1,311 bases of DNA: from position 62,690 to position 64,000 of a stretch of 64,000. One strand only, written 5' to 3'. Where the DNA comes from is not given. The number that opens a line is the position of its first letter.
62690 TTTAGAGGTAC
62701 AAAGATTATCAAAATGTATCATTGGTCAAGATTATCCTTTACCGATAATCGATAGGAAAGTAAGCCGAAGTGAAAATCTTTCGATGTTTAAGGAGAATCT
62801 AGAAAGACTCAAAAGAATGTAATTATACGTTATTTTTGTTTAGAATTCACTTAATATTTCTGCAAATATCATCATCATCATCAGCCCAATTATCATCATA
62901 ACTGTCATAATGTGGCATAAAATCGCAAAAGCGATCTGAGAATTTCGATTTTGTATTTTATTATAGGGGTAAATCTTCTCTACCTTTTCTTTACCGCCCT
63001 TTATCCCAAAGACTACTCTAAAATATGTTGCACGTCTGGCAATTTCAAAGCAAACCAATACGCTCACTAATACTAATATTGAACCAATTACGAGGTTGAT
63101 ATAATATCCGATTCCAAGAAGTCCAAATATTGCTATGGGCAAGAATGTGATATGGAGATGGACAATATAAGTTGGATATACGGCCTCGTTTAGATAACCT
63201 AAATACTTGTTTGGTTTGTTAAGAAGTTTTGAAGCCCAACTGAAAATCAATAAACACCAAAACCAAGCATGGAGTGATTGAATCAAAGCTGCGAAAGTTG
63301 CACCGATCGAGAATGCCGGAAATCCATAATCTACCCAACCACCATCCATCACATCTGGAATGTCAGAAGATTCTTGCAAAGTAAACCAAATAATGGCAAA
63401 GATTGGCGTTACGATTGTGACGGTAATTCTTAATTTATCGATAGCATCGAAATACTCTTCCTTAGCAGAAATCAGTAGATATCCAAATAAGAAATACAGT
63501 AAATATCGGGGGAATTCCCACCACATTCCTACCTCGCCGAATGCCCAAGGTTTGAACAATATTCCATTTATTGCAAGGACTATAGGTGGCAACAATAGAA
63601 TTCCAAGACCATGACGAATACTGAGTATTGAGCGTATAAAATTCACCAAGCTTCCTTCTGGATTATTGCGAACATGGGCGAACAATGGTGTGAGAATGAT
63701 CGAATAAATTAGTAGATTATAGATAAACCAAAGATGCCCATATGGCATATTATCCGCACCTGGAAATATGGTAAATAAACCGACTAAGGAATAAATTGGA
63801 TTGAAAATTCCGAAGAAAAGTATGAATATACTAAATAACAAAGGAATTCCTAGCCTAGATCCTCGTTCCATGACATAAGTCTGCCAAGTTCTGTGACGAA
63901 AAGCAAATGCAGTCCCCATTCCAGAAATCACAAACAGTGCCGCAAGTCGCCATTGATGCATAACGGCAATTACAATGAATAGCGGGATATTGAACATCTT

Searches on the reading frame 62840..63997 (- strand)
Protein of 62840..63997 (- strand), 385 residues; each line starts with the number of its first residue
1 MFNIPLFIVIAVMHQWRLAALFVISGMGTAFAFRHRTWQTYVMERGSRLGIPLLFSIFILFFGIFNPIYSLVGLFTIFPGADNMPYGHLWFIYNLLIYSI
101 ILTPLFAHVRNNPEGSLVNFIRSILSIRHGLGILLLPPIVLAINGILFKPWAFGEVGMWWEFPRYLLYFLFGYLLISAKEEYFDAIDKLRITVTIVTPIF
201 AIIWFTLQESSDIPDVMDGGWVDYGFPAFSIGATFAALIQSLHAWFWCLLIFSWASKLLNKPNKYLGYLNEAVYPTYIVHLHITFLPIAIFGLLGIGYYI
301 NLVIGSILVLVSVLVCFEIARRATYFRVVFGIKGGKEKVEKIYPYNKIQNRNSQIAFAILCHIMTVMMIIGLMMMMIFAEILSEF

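Call 45: search_protein_families(library=pfam, proteins=[window:62840-63997:-], max_evalue=0.001)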
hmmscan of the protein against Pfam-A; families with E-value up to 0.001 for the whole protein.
window:62840-63997:- (385 aa): 1 family
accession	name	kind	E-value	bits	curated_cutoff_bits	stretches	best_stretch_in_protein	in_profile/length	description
PF01757.29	Acyl_transf_3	-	7.5e-17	61.8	31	1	9-317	41-322/326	Acyltransferase domain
